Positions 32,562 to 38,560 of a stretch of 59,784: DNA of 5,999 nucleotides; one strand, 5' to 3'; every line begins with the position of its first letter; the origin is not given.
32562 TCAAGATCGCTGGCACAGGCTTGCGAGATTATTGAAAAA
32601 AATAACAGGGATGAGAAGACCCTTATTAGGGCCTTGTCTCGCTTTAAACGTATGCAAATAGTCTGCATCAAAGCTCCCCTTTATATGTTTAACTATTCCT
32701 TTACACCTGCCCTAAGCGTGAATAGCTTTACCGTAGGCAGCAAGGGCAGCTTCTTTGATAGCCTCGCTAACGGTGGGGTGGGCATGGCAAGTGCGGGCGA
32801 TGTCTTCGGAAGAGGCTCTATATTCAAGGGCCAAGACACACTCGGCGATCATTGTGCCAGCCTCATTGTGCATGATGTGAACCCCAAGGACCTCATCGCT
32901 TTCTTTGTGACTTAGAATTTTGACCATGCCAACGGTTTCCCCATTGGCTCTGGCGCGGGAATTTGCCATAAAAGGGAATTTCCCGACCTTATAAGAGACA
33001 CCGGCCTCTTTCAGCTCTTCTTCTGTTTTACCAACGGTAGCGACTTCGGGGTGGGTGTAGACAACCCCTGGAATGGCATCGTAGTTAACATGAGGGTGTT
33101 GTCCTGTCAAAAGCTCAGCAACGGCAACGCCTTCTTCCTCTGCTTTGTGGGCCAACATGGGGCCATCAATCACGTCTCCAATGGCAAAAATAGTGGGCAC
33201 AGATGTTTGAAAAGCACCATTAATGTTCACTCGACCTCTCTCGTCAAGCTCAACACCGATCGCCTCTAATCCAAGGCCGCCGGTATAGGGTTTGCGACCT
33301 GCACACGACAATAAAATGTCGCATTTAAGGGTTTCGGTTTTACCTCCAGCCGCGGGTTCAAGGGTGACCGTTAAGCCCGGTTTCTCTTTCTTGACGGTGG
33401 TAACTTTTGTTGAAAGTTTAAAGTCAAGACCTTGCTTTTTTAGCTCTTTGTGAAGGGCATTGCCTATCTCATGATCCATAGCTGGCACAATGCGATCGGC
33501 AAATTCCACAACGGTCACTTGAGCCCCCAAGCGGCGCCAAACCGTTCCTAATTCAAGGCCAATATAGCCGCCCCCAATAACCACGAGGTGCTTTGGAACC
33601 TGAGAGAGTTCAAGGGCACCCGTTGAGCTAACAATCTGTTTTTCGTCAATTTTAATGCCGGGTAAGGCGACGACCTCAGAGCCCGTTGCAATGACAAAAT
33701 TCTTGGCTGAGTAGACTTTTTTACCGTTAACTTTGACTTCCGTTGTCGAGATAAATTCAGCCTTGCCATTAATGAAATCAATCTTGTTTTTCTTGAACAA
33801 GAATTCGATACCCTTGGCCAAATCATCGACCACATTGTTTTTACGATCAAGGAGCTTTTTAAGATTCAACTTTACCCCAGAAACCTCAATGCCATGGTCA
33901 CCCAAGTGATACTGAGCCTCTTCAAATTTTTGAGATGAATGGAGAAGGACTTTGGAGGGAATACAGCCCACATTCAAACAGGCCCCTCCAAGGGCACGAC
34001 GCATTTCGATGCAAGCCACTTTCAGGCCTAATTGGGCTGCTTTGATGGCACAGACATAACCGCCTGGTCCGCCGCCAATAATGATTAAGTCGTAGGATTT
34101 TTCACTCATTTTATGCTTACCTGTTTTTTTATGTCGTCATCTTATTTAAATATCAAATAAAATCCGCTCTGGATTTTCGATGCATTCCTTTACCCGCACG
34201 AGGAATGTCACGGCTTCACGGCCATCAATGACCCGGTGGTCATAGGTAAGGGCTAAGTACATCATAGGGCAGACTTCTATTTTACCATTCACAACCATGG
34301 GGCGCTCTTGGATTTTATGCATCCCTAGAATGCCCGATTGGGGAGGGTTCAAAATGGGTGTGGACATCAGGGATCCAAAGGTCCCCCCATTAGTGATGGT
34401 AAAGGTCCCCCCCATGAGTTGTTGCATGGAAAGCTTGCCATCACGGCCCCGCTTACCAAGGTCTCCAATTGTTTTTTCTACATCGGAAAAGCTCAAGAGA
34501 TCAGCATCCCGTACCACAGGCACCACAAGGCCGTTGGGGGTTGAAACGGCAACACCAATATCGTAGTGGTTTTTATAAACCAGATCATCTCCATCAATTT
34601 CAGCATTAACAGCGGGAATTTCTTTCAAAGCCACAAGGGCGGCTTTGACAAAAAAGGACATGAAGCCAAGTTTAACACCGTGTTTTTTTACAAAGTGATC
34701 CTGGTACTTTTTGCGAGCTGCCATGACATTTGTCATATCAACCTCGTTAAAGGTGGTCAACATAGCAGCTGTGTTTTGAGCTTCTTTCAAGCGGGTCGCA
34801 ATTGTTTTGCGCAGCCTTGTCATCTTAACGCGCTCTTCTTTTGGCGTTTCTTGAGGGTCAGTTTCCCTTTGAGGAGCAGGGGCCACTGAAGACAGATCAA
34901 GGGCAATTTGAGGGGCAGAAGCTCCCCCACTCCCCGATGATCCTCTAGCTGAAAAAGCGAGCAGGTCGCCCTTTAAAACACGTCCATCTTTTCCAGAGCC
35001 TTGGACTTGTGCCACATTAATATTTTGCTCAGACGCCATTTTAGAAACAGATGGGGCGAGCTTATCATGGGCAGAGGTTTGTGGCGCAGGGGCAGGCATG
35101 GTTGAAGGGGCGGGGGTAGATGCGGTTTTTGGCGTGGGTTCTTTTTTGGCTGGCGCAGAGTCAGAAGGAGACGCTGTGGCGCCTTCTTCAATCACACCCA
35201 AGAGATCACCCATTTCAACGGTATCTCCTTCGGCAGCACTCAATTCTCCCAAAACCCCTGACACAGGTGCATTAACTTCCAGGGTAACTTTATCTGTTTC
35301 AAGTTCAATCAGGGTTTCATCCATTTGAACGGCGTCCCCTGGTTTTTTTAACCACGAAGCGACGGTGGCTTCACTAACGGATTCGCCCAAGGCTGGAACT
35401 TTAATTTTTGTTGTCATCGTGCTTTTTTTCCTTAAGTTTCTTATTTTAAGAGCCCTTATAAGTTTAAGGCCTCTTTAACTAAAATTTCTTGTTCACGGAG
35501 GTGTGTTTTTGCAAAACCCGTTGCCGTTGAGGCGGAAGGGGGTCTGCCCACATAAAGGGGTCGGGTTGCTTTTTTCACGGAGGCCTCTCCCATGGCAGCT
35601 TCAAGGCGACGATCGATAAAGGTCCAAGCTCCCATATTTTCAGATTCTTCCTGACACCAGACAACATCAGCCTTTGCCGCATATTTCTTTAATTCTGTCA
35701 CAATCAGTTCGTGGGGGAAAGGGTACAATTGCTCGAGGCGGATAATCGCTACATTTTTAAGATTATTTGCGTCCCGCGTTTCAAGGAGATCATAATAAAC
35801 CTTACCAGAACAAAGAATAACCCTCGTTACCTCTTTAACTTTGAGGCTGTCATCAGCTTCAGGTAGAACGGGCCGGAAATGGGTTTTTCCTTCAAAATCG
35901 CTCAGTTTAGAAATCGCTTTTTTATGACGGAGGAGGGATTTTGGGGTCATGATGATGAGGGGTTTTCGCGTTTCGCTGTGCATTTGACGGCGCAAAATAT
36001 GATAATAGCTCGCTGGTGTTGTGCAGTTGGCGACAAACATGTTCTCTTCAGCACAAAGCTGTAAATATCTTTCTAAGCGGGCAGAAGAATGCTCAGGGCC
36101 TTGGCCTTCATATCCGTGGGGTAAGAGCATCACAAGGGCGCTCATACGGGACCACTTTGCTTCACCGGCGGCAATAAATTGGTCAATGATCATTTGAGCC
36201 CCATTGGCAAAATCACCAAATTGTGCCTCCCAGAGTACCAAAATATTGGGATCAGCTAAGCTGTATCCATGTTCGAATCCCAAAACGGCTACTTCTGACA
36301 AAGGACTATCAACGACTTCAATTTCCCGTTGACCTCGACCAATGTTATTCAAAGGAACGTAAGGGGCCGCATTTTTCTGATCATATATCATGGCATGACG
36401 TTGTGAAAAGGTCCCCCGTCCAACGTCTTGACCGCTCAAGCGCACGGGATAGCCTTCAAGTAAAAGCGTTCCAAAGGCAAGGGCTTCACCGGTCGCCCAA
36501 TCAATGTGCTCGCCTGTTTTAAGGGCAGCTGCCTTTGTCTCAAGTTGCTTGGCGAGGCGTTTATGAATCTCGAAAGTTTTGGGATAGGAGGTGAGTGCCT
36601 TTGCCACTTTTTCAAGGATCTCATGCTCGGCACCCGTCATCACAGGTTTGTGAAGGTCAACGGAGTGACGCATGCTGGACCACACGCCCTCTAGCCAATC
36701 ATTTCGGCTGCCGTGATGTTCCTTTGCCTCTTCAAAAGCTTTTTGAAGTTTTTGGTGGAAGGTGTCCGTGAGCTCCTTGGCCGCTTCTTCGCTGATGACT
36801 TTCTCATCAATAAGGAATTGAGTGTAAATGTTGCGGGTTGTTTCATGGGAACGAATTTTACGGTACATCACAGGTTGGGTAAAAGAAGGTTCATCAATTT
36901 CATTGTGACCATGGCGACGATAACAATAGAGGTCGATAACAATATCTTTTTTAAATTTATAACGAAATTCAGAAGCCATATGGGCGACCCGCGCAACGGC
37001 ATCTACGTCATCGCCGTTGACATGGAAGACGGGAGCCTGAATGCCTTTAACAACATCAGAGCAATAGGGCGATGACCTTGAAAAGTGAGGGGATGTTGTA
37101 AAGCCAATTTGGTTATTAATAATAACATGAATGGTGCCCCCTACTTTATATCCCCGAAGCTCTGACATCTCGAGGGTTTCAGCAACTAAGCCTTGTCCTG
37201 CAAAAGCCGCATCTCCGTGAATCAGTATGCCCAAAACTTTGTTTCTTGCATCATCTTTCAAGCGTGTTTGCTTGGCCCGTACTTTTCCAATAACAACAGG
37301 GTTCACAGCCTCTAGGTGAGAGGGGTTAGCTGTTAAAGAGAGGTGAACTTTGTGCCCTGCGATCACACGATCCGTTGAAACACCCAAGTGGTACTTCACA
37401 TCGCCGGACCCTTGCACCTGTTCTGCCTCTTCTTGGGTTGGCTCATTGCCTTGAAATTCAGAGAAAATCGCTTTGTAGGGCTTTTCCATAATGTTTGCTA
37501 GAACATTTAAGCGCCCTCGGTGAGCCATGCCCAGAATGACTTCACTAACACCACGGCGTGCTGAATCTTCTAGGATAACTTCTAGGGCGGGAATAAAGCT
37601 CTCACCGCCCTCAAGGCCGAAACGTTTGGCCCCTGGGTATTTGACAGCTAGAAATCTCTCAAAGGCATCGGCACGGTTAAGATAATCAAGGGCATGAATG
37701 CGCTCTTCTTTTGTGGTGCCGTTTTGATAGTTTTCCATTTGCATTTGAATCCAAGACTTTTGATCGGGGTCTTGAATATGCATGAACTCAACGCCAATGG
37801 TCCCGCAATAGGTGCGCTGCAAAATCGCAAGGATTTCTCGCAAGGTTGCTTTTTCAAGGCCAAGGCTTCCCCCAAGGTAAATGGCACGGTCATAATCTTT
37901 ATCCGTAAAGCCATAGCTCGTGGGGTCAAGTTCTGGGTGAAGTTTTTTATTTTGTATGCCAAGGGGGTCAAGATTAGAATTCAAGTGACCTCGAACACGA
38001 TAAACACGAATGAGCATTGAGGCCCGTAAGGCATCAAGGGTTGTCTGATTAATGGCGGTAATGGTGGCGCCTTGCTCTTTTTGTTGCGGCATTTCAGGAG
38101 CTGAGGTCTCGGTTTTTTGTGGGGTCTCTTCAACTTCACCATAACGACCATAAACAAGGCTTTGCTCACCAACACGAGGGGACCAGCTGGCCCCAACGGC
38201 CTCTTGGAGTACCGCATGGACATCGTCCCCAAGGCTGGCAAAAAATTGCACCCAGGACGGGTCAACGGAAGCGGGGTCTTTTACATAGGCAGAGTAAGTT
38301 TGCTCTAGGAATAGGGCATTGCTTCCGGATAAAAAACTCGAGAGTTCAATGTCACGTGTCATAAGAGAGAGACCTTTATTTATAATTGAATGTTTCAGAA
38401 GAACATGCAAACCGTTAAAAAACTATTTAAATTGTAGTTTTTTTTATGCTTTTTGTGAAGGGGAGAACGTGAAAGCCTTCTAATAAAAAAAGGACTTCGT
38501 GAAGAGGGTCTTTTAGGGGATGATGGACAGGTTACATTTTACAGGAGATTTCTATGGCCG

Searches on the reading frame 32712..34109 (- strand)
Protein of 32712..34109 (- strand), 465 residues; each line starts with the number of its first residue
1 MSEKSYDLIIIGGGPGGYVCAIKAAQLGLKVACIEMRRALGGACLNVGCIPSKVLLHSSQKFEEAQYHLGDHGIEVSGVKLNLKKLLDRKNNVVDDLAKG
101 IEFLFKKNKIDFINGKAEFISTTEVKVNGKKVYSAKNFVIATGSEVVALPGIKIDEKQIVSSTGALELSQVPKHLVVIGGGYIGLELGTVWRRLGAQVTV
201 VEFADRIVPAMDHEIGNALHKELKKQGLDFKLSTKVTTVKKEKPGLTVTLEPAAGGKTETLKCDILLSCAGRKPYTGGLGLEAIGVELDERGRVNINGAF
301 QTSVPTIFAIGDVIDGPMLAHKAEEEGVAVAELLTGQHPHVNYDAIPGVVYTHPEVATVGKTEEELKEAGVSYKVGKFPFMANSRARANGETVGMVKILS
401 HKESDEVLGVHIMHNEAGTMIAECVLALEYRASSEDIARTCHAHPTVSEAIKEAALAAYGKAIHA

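Call 19: search_protein_families(library=ncbifam, proteins=[window:32712-34109:-], max_evalue=0.00001)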
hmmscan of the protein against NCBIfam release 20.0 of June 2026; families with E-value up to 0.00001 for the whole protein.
window:32712-34109:- (465 aa): 62 families (the best 25 are shown)
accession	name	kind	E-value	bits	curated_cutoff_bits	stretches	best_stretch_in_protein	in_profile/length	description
TIGR01350.1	lipoamide_DH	equivalog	4.7e-172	572.8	408.8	1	5-464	1-460/461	dihydrolipoyl dehydrogenase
TIGR02053.1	MerA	equivalog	1.5e-111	373.7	454.45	1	6-458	1-453/465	mercury(II) reductase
NF003585.0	PRK05249.1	equivalog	1.4e-109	366.8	465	1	2-461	3-460/464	Si-specific NAD(P)(+) transhydrogenase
NF004776.0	PRK06116.1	equivalog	3.9e-94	316.2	480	1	3-450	2-445/450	glutathione-disulfide reductase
NF004991.0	PRK06370.1-3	subfamily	1.4e-91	307.6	620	1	3-456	33-485/509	FAD-containing oxidoreductase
NF004943.0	PRK06292.2-1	equivalog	1.5e-90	304.2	432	1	4-456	2-453/456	dihydrolipoyl dehydrogenase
NF004992.0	PRK06370.1-4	equivalog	5.3e-88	295.5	629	1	3-451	2-448/459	FAD-containing oxidoreductase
NF004947.0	PRK06292.2-5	equivalog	2.1e-86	290.7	592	1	4-457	2-457/474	dihydrolipoyl dehydrogenase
NF004945.0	PRK06292.2-3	equivalog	3.6e-86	289.9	494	1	5-451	3-445/457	dihydrolipoyl dehydrogenase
NF004946.0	PRK06292.2-4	subfamily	1.1e-83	281.6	634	1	5-454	3-466/487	dihydrolipoyl dehydrogenase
NF005884.0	PRK07846.1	equivalog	6.4e-81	272.3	501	1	4-457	2-450/454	mycothione reductase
TIGR01424.1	gluta_reduc_2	equivalog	1e-78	265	606.05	1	6-450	3-441/446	glutathione-disulfide reductase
NF005883.0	PRK07845.1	equivalog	1.6e-78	264.8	479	1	7-456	4-457/466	NAD(P)H-quinone dehydrogenase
NF010311.1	PRK13748.1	subfamily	2.3e-77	261.1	600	1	3-455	95-545/560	mercury(II) reductase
NF041853.1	hythiocyan_redase_MerA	equivalog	2.8e-77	260.4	650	1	4-452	2-435/440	hypothiocyanous acid reductase MerA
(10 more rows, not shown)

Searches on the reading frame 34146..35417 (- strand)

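Call 19: search_protein_families(library=ncbifam, proteins=[window:34146-35417:-], max_evalue=0.00001)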
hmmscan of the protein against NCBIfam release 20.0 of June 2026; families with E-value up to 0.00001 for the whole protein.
window:34146-35417:- (423 aa): 12 families
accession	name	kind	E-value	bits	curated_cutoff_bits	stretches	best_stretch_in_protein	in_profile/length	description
NF004309.0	PRK05704.1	equivalog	2.8e-185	616.5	449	1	1-423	1-408/408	2-oxoglutarate dehydrogenase complex dihydrolipoyllysine-residue succinyltransferase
TIGR01347.1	sucB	equivalog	2.6e-173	576.9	378.65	1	4-422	2-403/404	dihydrolipoyllysine-residue succinyltransferase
NF008814.0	PRK11854.1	equivalog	5.3e-106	355.5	722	1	3-419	208-635/637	pyruvate dehydrogenase complex dihydrolipoyllysine-residue acetyltransferase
TIGR02927.1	SucB_Actino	equivalog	2e-103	347.2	423.45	2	114-415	262-570/579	2-oxoglutarate dehydrogenase, E2 component, dihydrolipoamide succinyltransferase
TIGR01348.1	PDHac_trf_long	equivalog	1.2e-83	281.6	552.1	1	3-420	156-586/587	dihydrolipoyllysine-residue acetyltransferase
TIGR01349.1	PDHac_trf_mito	equivalog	2.5e-75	254.3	445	1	4-420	1-436/437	pyruvate dehydrogenase complex dihydrolipoamide acetyltransferase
NF008815.0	PRK11857.1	equivalog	1.9e-62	211.5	378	1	120-417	6-303/308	dihydrolipoamide acetyltransferase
NF011416.0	PRK14843.1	equivalog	2e-57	194.7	429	1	119-420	50-346/347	dihydrolipoamide acetyltransferase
NF008907.0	PRK12270.1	equivalog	1.6e-29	102.4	878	1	85-414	72-362/1241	multifunctional oxoglutarate decarboxylase/oxoglutarate dehydrogenase thiamine pyrophosphate-binding subunit/dihydrolipoyllysine-residue suc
NF011457.0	PRK14875.1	equivalog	4.3e-22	78.6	307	1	2-159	3-128/372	acetoin dehydrogenase dihydrolipoyllysine-residue acetyltransferase subunit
NF008854.0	PRK11892.1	equivalog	2.9e-14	52.6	454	1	1-122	1-124/464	pyruvate dehydrogenase complex E1 component subunit beta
NF004547.1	PRK05889.1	equivalog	1.4e-06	28.3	75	1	17-77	11-71/71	biotin/lipoyl-binding carrier protein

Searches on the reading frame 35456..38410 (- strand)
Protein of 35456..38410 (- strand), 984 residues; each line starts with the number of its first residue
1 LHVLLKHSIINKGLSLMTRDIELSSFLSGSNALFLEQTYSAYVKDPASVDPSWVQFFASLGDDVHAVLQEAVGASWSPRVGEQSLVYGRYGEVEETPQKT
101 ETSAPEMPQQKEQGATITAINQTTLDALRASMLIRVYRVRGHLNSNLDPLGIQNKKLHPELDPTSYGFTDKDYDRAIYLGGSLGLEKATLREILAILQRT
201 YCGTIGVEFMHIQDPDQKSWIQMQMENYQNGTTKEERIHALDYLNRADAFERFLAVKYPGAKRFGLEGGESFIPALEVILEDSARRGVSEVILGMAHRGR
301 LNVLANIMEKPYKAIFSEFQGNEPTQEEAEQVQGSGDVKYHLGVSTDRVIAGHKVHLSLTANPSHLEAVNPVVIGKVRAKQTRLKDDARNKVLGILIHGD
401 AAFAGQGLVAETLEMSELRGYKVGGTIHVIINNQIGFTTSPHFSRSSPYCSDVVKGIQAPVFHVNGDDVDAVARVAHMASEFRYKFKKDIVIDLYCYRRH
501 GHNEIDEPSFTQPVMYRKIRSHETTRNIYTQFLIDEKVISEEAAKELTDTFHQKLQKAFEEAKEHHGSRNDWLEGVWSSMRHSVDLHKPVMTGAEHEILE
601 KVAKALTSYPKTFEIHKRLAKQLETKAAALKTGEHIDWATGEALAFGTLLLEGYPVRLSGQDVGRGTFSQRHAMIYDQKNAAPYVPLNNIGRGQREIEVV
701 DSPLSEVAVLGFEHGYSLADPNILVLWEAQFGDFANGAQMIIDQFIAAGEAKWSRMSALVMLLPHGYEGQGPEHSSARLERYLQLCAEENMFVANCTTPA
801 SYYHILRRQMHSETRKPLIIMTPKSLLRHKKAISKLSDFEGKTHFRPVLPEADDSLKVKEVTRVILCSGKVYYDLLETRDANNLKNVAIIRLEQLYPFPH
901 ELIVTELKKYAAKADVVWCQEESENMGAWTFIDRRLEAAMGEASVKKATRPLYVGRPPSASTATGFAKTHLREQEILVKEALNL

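Call 19: search_protein_families(library=ncbifam, proteins=[window:35456-38410:-], max_evalue=0.00001)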
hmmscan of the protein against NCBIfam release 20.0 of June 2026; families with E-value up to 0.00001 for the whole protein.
window:35456-38410:- (984 aa): 5 families
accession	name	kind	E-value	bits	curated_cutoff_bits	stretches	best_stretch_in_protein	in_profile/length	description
NF006914.0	PRK09404.1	equivalog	0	1318.2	764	1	20-983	7-917/919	2-oxoglutarate dehydrogenase E1 component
NF008907.0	PRK12270.1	equivalog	0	1204.7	878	1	126-983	398-1240/1241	multifunctional oxoglutarate decarboxylase/oxoglutarate dehydrogenase thiamine pyrophosphate-binding subunit/dihydrolipoyllysine-residue suc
TIGR00239.1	2oxo_dh_E1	equivalog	0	1166.4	770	1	26-981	1-930/931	2-oxoglutarate dehydrogenase E1 component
TIGR03182.1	PDH_E1_alph_y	equivalog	9.5e-16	57.6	393.85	1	391-571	132-307/315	pyruvate dehydrogenase (acetyl-transferring) E1 component subunit alpha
TIGR03181.1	PDH_E1_alph_x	equivalog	2.6e-08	33.1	411.35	1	395-582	148-332/341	pyruvate dehydrogenase (acetyl-transferring) E1 component subunit alpha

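Call 20: find_related_loci(query=window:35456-38410:-, collection=genome_contigs, flank=1000)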
Query window:35456-38410:- (984 aa) in genome_contigs; peptide patterns used: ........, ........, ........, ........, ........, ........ (x = any residue, [..] = any of these).
183 stretches matched a pattern; 132 encode a relative of the query (tblastn E <= 1e-3); the best 80 are kept; 80 distinct loci.
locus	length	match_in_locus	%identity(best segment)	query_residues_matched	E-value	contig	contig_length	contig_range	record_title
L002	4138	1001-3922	91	16-981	0e+0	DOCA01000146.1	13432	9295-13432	MAG TPA_asm: Holosporales bacterium isolate UBA9215 contig_25592, whole genome shotgun sequence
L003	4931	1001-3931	90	14-981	0e+0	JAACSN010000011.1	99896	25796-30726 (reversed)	MAG: Alphaproteobacteria bacterium isolate CG_2015-10_43_21 CG_2015-10_curated_scaffold_61, whole genome shotgun sequenc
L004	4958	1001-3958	84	1-984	0e+0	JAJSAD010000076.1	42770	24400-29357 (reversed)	MAG: Alphaproteobacteria bacterium isolate Dive96_bin4.281 k141_2779768, whole genome shotgun sequence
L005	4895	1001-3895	57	22-984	0e+0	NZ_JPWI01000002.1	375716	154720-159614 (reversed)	Thalassospira profundimaris strain PR54-5 contig2, whole genome shotgun sequence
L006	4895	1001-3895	57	22-984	0e+0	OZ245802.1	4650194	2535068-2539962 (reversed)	MAG: Thalassospira sp. isolate d70dfebd-0815-484f-9a72-812bc150d714 genome assembly, chromosome: 1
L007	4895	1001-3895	57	22-984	0e+0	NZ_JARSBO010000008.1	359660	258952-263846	Thalassospira aquimaris strain FZY0004 NODE_8_length_359660_cov_119.641471, whole genome shotgun sequence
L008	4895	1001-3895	57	22-984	0e+0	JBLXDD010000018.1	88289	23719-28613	MAG: Thalassospira sp. isolate ES18-06 S18maxbin_out.042RE.5K@18, whole genome shotgun sequence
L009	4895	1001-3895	57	22-984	0e+0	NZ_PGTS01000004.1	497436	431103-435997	Thalassospira povalilytica strain Zumi 95 contig00004, whole genome shotgun sequence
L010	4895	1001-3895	57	22-984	0e+0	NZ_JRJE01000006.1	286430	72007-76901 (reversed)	Thalassospira australica strain NP 3b2 scaffold_4, whole genome shotgun sequence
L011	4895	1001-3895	57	22-984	0e+0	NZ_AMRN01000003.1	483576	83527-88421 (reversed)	Thalassospira profundimaris WP0211 contig3, whole genome shotgun sequence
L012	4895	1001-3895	57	22-984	0e+0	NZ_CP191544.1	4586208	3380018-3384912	Thalassospira lucentensis strain Mv1 chromosome, complete genome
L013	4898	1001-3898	57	22-984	0e+0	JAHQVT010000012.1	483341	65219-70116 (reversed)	MAG: Rhodospirillales bacterium isolate MAG.058 Posi_058-P59528, whole genome shotgun sequence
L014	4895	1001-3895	57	22-984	0e+0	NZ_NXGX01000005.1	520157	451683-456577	Thalassospira lohafexi strain 139Z-12 contig00005, whole genome shotgun sequence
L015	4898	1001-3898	56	22-984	0e+0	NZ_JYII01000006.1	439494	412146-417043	Thalassospira sp. HJ NODE_3, whole genome shotgun sequence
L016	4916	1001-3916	56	22-984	0e+0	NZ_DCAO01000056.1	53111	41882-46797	MAG: Thalassospira sp. UBA1131 UBA1131_contig_3928, whole genome shotgun sequence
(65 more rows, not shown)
